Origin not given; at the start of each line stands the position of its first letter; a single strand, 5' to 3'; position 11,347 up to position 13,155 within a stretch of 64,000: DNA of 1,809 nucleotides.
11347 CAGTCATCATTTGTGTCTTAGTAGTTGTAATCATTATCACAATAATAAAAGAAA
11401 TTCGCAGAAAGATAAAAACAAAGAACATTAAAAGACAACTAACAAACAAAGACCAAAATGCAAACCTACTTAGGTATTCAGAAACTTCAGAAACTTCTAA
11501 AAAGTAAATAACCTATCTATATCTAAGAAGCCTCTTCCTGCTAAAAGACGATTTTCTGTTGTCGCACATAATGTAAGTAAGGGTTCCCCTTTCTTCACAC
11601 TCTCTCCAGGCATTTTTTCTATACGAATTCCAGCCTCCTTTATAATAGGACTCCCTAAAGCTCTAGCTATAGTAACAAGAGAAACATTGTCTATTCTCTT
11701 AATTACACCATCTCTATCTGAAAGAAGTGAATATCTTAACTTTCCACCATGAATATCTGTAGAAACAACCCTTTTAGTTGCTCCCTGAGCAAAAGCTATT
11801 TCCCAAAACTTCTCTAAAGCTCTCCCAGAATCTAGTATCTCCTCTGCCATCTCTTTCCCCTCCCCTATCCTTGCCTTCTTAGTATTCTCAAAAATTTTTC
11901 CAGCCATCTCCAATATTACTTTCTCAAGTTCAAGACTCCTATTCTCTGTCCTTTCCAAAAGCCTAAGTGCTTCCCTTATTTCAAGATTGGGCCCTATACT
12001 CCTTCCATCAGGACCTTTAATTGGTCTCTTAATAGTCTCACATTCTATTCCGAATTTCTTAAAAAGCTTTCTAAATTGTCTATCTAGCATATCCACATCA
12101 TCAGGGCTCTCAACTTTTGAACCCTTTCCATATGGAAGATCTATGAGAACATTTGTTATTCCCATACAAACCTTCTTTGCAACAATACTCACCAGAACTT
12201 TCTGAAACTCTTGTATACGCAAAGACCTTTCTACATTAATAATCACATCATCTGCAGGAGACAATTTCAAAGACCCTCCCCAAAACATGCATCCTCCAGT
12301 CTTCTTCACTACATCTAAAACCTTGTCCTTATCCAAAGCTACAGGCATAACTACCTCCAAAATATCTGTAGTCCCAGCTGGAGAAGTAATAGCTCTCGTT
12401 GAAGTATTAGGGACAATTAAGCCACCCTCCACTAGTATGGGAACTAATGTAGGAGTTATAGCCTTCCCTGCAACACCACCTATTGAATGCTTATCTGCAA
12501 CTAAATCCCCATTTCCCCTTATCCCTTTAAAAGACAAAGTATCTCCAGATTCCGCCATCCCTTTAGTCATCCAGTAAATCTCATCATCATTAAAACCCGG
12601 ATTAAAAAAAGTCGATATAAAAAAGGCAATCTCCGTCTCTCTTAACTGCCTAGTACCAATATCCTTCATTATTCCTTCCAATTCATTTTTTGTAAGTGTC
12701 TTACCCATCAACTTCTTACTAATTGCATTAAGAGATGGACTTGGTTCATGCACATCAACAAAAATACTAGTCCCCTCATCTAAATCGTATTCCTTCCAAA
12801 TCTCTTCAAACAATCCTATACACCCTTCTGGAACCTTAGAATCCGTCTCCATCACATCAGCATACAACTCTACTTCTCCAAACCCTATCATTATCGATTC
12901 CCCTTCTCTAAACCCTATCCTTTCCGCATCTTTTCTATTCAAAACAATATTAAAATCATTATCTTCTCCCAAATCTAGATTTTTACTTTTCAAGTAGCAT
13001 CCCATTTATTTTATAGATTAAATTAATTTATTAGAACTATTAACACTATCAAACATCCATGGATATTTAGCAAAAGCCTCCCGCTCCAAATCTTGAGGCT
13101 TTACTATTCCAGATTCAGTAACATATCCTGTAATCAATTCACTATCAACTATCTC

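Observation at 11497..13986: Archaeal-type AMP phosphorylase plus ribose-1,5-bisphosphate isomerase pair.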

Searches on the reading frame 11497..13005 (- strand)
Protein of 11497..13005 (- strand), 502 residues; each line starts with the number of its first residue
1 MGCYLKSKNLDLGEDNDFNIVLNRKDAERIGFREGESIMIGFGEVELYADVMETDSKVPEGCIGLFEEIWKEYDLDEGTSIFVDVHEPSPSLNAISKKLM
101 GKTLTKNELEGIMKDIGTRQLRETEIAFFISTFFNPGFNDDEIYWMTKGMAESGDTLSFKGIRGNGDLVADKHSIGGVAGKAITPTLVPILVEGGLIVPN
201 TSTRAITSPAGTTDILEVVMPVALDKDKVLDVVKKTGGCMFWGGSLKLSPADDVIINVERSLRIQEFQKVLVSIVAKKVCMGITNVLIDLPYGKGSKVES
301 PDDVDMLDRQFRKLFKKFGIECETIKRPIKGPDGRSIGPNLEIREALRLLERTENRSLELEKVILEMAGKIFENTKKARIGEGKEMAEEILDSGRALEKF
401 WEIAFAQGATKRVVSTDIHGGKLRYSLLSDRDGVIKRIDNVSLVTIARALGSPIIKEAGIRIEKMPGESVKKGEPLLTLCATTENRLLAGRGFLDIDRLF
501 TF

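Call 3: search_protein_families(library=ncbifam, proteins=[window:11497-13005:-], max_evalue=0.001)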
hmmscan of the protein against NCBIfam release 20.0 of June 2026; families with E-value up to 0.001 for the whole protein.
window:11497-13005:- (502 aa): 9 families
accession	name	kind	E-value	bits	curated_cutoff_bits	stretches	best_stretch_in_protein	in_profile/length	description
TIGR03327.1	AMP_phos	equivalog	1.5e-132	442.7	535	1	6-488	3-478/500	AMP phosphorylase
NF003338.0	PRK04350.1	subfamily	2.5e-132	441.8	434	1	8-488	6-480/502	thymidine phosphorylase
TIGR02645.1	ARCH_P_rylase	hypoth_equivalog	8.6e-130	433.4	434.6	1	9-487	5-476/493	putative thymidine phosphorylase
TIGR02644.1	Y_phosphoryl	subfamily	2.2e-54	184.9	409.05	1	93-485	3-401/417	pyrimidine-nucleoside phosphorylase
NF004490.0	PRK05820.1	equivalog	4.4e-50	170.6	269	1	94-487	8-409/439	thymidine phosphorylase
NF004747.0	PRK06078.1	equivalog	5e-39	134.1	559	1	93-485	5-403/434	pyrimidine-nucleoside phosphorylase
TIGR02643.1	T_phosphoryl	equivalog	4.8e-35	121.3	570.7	1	95-452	7-367/437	thymidine phosphorylase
TIGR01245.1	trpD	equivalog_domain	2.5e-07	30.4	199.05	1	99-239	5-144/330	anthranilate phosphoribosyltransferase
NF011201.0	PRK14607.1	equivalog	3.4e-06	26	670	1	90-240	194-342/534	bifunctional anthranilate synthase component II/anthranilate phosphoribosyltransferase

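Call 4: search_protein_families(library=pfam, proteins=[window:11497-13005:-], max_evalue=0.001)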
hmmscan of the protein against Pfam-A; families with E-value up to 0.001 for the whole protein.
window:11497-13005:- (502 aa): 3 families
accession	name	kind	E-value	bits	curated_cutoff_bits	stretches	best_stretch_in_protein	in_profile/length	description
PF00591.27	Glycos_transf_3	-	2.8e-12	47.2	27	1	169-397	4-253/253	Glycosyl transferase family, a/b domain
PF07831.19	PYNP_C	-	5.9e-08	32.7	27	1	434-486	1-60/75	Pyrimidine nucleoside phosphorylase C-terminal domain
PF02885.22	Glycos_trans_3N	-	6.9e-08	32.6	26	1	94-154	3-63/63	Glycosyl transferase family, helical bundle domain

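Call 8: search_solved_structures(query=window:11497-13005:-, max_evalue=0.00001, show_alignments=1)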
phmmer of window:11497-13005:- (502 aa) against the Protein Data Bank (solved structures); distinct sequences matched with E-value up to 0.00001: 14.
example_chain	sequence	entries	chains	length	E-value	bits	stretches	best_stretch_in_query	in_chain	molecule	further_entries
4ga5_B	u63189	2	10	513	1.6e-84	287.6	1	16-487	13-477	Putative thymidine phosphorylase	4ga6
4ga4_A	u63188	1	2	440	2.9e-79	270.3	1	91-487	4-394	Putative thymidine phosphorylase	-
7m7k_B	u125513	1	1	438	4.3e-31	111.5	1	92-485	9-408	Pyrimidine-nucleoside phosphorylase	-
1brw_A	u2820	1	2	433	7.1e-30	107.4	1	93-481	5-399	PROTEIN (PYRIMIDINE NUCLEOSIDE PHOSPHORYLASE)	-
5oln_A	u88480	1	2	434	3.7e-29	105.1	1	93-485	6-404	Pyrimidine-nucleoside phosphorylase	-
2dsj_A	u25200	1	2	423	1.5e-27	99.8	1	95-477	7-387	Pyrimidine-nucleoside (Thymidine) phosphorylase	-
5ep8_A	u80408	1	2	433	3.8e-27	98.4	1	93-485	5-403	Pyrimidine-nucleoside phosphorylase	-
3h5q_A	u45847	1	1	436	1.2e-24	90.1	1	92-482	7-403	Pyrimidine-nucleoside phosphorylase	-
1azy_A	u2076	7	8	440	3.5e-21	78.8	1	95-451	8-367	THYMIDINE PHOSPHORYLASE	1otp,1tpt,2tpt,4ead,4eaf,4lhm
5ey3_A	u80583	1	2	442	4.4e-20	75.1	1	94-446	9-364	Thymidine phosphorylase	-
4x46_A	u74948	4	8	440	4.4e-20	75.1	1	95-446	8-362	Thymidine phosphorylase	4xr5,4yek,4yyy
2j0f_A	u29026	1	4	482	4.7e-20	75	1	87-415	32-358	THYMIDINE PHOSPHORYLASE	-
1uou_A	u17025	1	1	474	3.9e-19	72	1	87-414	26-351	THYMIDINE PHOSPHORYLASE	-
2wk5_A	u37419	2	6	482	4.1e-19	71.9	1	87-415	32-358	THYMIDINE PHOSPHORYLASE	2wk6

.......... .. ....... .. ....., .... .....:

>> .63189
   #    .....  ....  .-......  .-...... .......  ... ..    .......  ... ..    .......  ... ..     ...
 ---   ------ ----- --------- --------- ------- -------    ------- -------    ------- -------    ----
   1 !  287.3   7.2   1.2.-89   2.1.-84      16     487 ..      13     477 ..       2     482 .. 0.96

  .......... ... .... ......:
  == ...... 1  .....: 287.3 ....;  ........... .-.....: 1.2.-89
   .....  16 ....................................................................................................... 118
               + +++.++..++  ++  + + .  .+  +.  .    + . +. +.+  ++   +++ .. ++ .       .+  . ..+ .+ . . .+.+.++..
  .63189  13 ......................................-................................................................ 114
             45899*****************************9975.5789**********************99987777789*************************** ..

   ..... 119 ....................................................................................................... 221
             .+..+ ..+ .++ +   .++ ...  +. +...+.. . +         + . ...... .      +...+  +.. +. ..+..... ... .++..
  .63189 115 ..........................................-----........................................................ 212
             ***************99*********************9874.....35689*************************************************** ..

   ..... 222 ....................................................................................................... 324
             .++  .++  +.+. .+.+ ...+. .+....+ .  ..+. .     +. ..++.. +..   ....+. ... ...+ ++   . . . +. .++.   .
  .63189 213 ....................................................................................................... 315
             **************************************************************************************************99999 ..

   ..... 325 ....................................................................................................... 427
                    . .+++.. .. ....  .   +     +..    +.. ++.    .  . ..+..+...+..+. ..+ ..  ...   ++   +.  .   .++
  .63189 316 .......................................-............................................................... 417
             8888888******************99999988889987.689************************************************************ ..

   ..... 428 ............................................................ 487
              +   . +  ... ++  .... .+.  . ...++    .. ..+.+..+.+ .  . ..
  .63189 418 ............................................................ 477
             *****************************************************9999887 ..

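Call 11: find_encoding_contigs(protein=window:11497-13005:-, flank=10000, max_places=6)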
Protein window:11497-13005:- (502 aa): 3 contigs read that carry it; 3 places shown.
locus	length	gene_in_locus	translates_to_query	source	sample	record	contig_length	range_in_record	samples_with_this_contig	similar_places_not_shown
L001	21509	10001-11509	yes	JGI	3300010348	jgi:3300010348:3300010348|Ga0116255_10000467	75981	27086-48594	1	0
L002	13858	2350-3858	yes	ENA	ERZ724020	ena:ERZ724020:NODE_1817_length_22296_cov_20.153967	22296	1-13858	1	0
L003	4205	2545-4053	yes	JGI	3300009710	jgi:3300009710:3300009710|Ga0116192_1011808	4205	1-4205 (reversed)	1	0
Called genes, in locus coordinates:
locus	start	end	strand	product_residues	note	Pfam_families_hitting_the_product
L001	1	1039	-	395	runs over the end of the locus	-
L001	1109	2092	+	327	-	PF00005:ABC_tran, PF13304:AAA_21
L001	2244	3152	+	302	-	PF00483:NTP_transferase (weak), PF12804:NTP_transf_3 (weak)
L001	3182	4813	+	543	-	PF13632:Glyco_trans_2_3 (weak)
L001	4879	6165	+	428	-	-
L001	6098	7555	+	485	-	PF01743:PolyA_pol, PF12627:PolyA_pol_RNAbd, PF01966:HD, PF13735:tRNA_NucTran2_2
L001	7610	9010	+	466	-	PF00753:Lactamase_B, PF23023:Anti-Pycsar_Apyc1 (faint), PF12706:Lactamase_B_2 (faint), PF16661:Lactamase_B_6 (weak), PF10996:Beta-Casp, PF07521:RMMBL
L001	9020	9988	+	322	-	PF01008:IF-2B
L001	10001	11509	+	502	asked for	PF02885:Glycos_trans_3N, PF00591:Glycos_transf_3, PF07831:PYNP_C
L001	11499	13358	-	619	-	PF01841:Transglut_core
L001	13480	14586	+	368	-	PF01926:MMR_HSR1, PF02421:FeoB_N, PF06071:YchF-GTPase_C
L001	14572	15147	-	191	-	PF06541:ABC_trans_CmpB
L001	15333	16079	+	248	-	PF17032:Zn_ribbon_15 (faint), PF24463:DUF7577 (faint), PF12773:DZR, PF13240:Zn_Ribbon_1 (weak), PF13248:Zn_ribbon_3 (weak)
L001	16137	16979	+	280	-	-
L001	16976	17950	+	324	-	PF00849:PseudoU_synth_2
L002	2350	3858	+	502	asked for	PF02885:Glycos_trans_3N, PF00591:Glycos_transf_3, PF07831:PYNP_C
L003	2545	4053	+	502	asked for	PF02885:Glycos_trans_3N, PF00591:Glycos_transf_3, PF07831:PYNP_C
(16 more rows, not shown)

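Call 56: search_dna_similar(query=window:11497-13005:-, collection=plasmids, mode=protein, max_rows=25, max_evalue=0.00001)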
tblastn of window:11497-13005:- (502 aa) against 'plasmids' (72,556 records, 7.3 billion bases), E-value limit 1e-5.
Records with a match: 187; places in all: 188; records where one place covers at least 80% of the query: 119.
Best place of each record, by identity: <60% 187.
By first word of the organism name: Sphingobium 29; Escherichia 9; Variovorax 7; Ralstonia 7; Cupriavidus 7; Azospirillum 7; Burkholderia 7; Novosphingobium 6; Legionella 5; Rhizobium 5; and 61 more.
By predicted mobility (MOB-suite, as given by PLSDB): non-mobilizable 112; conjugative 53; mobilizable 22.
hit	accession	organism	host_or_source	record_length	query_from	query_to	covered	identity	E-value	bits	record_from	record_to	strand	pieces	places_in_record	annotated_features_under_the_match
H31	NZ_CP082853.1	Legionella anisa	-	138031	5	495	98%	36.2%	2e-75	265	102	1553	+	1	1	thymidine phosphorylase family protein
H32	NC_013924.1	Natrialba magadii ATCC 43099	-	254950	5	495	98%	34.6%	5e-68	244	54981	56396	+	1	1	AMP phosphorylase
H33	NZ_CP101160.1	Natronosalvus amylolyticus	cell culture,sediment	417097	5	495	98%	33.7%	5e-64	233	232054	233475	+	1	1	AMP phosphorylase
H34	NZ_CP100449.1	Halomarina sp. BCD28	cell culture,sediment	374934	2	493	98%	33.6%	1e-63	231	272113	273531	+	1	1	AMP phosphorylase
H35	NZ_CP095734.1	Methylophaga pinxianii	pure culture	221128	8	501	98%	33.4%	1e-64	234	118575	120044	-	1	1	thymidine phosphorylase family protein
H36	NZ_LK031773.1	Criblamydia sequanensis CRIB-18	-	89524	5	487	96%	34.0%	3e-64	233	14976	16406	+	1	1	thymidine phosphorylase family protein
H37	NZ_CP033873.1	Caulobacter sp. FWC26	whole organism,isolated from activated ...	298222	5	487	96%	33.5%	1e-68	246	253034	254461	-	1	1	thymidine phosphorylase family protein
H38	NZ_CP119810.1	Halorussus caseinilyticus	cell culture,coastal saline-alkali land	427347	2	487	97%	33.1%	2e-66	239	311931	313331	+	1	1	AMP phosphorylase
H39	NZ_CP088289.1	Bradyrhizobium septentrionale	Glycine max cv. AC Glengarry,Cell ...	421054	9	487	95%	33.5%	7e-64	232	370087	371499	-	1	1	thymidine phosphorylase family protein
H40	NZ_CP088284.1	Bradyrhizobium septentrionale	Glycine max cv. AC Glengarry,Cell ...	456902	9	487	95%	33.5%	7e-64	232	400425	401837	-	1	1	thymidine phosphorylase family protein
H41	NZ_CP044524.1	Halorussus halophilus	pure culture,marine solar saltern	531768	19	487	93%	34.2%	1e-64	234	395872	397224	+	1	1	AMP phosphorylase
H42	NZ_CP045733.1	Legionella sp. MW5194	Water,water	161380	20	487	93%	33.9%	1e-67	243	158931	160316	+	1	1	thymidine phosphorylase family protein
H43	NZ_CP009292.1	Novosphingobium pentaromativorans US6-1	mud sediment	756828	32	487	91%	34.6%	4e-60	221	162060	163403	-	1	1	thymidine phosphorylase family protein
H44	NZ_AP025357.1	Sphingobium sp. TA15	-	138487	5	487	96%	32.4%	8e-70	249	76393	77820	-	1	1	thymidine phosphorylase family protein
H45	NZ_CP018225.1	Tardibacter chloracetimidivorans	whole organism,soil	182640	5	487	96%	32.4%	8e-70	249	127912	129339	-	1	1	thymidine phosphorylase family protein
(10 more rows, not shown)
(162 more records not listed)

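Call 57: get_annotated_region(hit=H31, flank=4000)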
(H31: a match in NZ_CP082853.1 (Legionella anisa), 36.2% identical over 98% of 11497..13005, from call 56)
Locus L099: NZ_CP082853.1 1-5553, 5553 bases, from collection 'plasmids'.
description: Legionella anisa strain FDAARGOS_1480 plasmid unnamed1, complete sequence
organism: Legionella anisa (NCBI taxid 28082)
taxonomy: Bacteria; Pseudomonadota; Gammaproteobacteria; Legionellales; Legionellaceae; Legionella; Legionella anisa
host: -; source: -; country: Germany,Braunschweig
typing (MOB-suite, as given by PLSDB): non-mobilizable; replicon rep_cluster_522
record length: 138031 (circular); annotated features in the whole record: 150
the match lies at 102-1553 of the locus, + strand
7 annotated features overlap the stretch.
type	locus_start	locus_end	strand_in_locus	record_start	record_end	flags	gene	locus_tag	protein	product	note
CDS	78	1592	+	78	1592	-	-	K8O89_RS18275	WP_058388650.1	thymidine phosphorylase family protein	-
CDS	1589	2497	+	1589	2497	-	-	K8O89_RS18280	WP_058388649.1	ribose-phosphate pyrophosphokinase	-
CDS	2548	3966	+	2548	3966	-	atpD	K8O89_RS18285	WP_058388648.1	F0F1 ATP synthase subunit beta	GO:0015986 - proton motive force-driven ATP synthesis [Evidence IEA]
CDS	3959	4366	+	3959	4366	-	-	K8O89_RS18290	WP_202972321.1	F0F1 ATP synthase subunit epsilon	-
CDS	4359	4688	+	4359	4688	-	-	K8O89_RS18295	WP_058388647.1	AtpZ/AtpI family protein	-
CDS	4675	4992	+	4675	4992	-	-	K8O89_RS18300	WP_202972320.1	ATP synthase subunit I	-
CDS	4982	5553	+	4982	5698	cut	-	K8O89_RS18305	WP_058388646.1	F0F1 ATP synthase subunit A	GO:0015986 - proton motive force-driven ATP synthesis [Evidence IEA]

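Call 58: get_annotated_region(hit=H32, flank=4000)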
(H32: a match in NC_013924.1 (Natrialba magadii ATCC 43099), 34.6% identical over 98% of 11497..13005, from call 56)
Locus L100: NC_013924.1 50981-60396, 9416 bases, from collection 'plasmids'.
description: Natrialba magadii ATCC 43099 plasmid pNMAG02, complete sequence
organism: Natrialba magadii ATCC 43099 (NCBI taxid 547559)
taxonomy: Archaea; Euryarchaeota; Halobacteria; Halobacteriales; Natrialbaceae; Natrialba; Natrialba magadii; Natrialba magadii ATCC 43099
host: -; source: -; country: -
typing (MOB-suite, as given by PLSDB): non-mobilizable
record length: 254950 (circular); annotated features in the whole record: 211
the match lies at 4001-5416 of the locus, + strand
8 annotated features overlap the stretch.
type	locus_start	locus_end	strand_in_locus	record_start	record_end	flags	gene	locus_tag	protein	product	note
CDS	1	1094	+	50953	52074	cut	-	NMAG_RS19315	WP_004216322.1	site-specific integrase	GO:0015074 - DNA integration [Evidence IEA]; GO:0006310 - DNA recombination [Evidence IEA]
CDS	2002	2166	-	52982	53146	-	-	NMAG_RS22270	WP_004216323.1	hypothetical protein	-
CDS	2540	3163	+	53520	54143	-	-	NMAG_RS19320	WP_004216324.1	SagB/ThcOx family dehydrogenase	-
CDS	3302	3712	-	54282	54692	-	-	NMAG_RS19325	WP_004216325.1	universal stress protein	-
CDS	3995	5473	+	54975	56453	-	-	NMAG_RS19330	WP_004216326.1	AMP phosphorylase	-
CDS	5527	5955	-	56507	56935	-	-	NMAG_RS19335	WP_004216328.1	universal stress protein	-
CDS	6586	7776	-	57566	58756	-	-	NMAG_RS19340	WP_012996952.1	CoA transferase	-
CDS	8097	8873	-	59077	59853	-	-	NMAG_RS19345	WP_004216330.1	IclR family transcriptional regulator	GO:0006355 - regulation of DNA-templated transcription [Evidence IEA]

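Call 59: get_annotated_region(hit=H37, flank=4000)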
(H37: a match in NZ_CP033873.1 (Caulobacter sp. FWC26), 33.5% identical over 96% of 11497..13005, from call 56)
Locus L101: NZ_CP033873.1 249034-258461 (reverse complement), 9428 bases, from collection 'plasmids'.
description: Caulobacter sp. FWC26 plasmid p1, complete sequence
organism: Caulobacter sp. FWC26 (NCBI taxid 69665)
taxonomy: Bacteria; Pseudomonadota; Alphaproteobacteria; Caulobacterales; Caulobacteraceae; Caulobacter; Caulobacter sp. FWC26
host: -; source: whole organism,isolated from activated sludge collected at the Gold Bar wastewater treatment facility; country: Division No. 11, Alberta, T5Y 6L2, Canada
typing (MOB-suite, as given by PLSDB): conjugative; replicon rep_cluster_2440; relaxase MOBQ; mating-pair formation MPF_T
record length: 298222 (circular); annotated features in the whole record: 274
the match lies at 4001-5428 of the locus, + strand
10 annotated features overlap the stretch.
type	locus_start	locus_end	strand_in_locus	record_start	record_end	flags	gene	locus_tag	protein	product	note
CDS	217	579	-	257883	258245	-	-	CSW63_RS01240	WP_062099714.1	hypothetical protein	-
CDS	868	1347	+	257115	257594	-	-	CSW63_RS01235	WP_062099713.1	DUF305 domain-containing protein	-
CDS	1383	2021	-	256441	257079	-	-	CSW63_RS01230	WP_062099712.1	isoprenylcysteine carboxylmethyltransferase family protein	-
CDS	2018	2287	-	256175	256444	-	-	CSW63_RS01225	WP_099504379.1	DUF2933 domain-containing protein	-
CDS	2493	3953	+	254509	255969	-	-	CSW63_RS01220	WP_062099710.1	MBL fold metallo-hydrolase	-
CDS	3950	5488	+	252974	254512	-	-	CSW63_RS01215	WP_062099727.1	thymidine phosphorylase family protein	-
CDS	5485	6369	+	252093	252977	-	-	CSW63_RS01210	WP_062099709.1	ribose-phosphate pyrophosphokinase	-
CDS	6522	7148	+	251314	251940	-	-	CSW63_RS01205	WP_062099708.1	response regulator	GO:0000160 - phosphorelay signal transduction system [Evidence IEA]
CDS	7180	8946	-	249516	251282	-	-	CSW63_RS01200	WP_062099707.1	oleate hydratase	GO:0006631 - fatty acid metabolic process [Evidence IEA]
CDS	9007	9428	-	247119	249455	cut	-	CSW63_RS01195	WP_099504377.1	heavy metal translocating P-type ATPase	-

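Call 60: get_annotated_region(hit=H44, flank=4000)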
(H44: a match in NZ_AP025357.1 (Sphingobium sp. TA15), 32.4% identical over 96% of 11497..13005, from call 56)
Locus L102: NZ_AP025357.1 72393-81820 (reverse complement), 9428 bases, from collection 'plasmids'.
description: Sphingobium sp. TA15 plasmid pTA15-1, complete sequence
organism: Sphingobium sp. TA15 (NCBI taxid 2905832)
taxonomy: Bacteria; Pseudomonadota; Alphaproteobacteria; Sphingomonadales; Sphingomonadaceae; Sphingobium; Sphingobium sp. TA15
host: -; source: -; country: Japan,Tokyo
typing (MOB-suite, as given by PLSDB): conjugative; replicon rep_cluster_647; relaxase MOBP; mating-pair formation MPF_T
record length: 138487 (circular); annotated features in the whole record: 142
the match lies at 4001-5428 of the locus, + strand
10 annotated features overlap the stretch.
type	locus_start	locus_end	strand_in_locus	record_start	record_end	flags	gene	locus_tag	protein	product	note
CDS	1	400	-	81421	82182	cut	-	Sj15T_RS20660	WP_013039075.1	LuxR family transcriptional regulator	-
CDS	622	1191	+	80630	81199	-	-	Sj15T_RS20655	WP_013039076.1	hypothetical protein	-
CDS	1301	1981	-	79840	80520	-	-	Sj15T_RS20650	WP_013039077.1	isoprenylcysteine carboxylmethyltransferase family protein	-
CDS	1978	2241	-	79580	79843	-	-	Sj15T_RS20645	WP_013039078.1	DUF2933 domain-containing protein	-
CDS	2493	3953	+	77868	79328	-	-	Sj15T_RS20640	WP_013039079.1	MBL fold metallo-hydrolase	-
CDS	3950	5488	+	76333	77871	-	-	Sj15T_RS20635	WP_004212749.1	thymidine phosphorylase family protein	-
CDS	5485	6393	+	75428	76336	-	-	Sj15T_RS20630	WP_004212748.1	ribose-phosphate pyrophosphokinase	-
CDS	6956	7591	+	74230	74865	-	-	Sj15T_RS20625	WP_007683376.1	response regulator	GO:0000160 - phosphorelay signal transduction system [Evidence IEA]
CDS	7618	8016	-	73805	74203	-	cueR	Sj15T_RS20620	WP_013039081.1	Cu(I)-responsive transcriptional regulator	GO:0006878 - intracellular copper ion homeostasis [Evidence IEA]; GO:0006355 - regulation of DNA-templated ...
CDS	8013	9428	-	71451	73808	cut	-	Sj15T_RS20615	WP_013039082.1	heavy metal translocating P-type ATPase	-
